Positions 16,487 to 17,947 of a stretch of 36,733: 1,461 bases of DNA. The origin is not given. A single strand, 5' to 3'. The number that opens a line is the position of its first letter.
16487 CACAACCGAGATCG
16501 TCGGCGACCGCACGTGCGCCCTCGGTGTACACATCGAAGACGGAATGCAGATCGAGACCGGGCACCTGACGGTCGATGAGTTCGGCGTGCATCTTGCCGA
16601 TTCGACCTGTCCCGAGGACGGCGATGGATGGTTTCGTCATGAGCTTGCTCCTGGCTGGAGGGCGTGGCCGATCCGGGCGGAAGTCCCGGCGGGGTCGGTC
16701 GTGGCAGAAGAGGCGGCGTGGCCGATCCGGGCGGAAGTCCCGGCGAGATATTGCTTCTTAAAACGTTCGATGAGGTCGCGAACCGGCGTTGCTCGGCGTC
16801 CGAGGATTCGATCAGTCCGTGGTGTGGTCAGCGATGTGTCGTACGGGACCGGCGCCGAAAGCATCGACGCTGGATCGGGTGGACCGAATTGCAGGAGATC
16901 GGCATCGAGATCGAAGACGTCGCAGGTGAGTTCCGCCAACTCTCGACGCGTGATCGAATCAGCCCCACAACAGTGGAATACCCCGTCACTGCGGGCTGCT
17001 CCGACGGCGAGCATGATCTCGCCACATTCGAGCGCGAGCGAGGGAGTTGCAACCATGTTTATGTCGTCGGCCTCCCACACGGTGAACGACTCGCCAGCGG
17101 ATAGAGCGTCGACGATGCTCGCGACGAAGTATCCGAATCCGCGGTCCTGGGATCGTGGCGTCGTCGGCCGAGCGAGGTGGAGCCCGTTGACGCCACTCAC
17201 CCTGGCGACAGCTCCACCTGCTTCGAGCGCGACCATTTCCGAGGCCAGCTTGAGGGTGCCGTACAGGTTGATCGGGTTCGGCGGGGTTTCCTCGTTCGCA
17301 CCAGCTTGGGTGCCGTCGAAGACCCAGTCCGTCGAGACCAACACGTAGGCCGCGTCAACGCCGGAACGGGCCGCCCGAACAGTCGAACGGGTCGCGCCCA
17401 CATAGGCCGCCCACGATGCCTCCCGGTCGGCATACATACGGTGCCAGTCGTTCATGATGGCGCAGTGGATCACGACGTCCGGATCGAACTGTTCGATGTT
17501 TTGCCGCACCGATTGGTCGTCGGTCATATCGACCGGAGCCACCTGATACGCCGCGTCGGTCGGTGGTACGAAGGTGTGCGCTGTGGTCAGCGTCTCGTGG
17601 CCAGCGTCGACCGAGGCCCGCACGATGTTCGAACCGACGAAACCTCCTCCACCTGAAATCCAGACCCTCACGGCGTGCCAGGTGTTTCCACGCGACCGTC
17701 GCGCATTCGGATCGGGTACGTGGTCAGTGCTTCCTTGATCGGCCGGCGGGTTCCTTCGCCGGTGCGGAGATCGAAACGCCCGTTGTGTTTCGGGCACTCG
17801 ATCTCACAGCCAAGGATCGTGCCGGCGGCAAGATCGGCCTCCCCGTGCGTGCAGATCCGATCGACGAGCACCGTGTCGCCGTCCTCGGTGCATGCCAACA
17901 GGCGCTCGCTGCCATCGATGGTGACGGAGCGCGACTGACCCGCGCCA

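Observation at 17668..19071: MocD-MocE-like fusion inside the inositol operon: membrane di-iron oxygenase fused to a Rieske domain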

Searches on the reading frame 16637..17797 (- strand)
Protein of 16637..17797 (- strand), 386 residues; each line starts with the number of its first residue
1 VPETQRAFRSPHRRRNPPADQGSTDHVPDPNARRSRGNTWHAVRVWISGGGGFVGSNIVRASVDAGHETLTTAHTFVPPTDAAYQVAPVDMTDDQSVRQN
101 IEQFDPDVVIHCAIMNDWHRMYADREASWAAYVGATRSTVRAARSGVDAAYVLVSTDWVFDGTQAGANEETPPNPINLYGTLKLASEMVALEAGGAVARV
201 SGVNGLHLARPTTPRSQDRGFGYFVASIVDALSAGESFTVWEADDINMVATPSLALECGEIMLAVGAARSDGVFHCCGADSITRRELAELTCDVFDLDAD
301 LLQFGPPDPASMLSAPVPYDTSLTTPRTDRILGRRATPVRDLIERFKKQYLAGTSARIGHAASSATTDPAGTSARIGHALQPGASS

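Call 6: search_protein_families(library=pfam, proteins=[window:16637-17797:-], max_evalue=0.001)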
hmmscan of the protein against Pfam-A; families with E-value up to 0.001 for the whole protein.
window:16637-17797:- (386 aa): 5 families
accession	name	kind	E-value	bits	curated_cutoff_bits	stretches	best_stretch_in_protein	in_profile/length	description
PF04321.23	RmlD_sub_bind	-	3.8e-26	92.3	27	1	44-346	2-281/287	RmlD substrate binding domain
PF01370.27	Epimerase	-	2.8e-19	69.9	20.9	1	46-242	2-203/240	NAD dependent epimerase/dehydratase family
PF16363.11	GDP_Man_Dehyd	-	1.5e-09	38.2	27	1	47-190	2-164/332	GDP-mannose 4,6 dehydratase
PF01073.25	3Beta_HSD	-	1e-06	28.5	22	1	47-197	2-164/280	3-beta hydroxysteroid dehydrogenase/isomerase family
PF02719.21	Polysacc_synt_2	-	1.8e-05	24.5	20.2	1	89-193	61-152/293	Polysaccharide biosynthesis protein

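Call 34: search_protein_families(library=ncbifam, proteins=[window:16637-17671:-], max_evalue=0.00001)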
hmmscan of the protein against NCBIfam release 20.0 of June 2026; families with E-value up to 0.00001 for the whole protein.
window:16637-17671:- (344 aa): 6 families
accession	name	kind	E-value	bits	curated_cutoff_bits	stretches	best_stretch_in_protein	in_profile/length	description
TIGR01214.1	rmlD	equivalog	5.6e-26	91.3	224.05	1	2-258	1-231/285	dTDP-4-dehydrorhamnose reductase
TIGR01179.1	galE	equivalog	5.3e-09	35.3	262.3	1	3-148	2-156/332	UDP-glucose 4-epimerase GalE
TIGR01181.1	dTDP_gluc_dehyt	equivalog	1.5e-08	34.2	365.1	1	3-147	2-161/321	dTDP-glucose 4,6-dehydratase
TIGR03466.1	HpnA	hypoth_equivalog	7.8e-08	31.6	367.65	1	1-143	1-144/327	hopanoid-associated sugar epimerase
NF007440.0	PRK09987.1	equivalog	6.4e-07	28.9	308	1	47-147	38-138/299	dTDP-4-dehydrorhamnose reductase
NF042423.1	oxyalk_red_Shew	equivalog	9e-06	25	580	0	2-155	10-163/331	2-alkyl-3-oxoalkanoate reductase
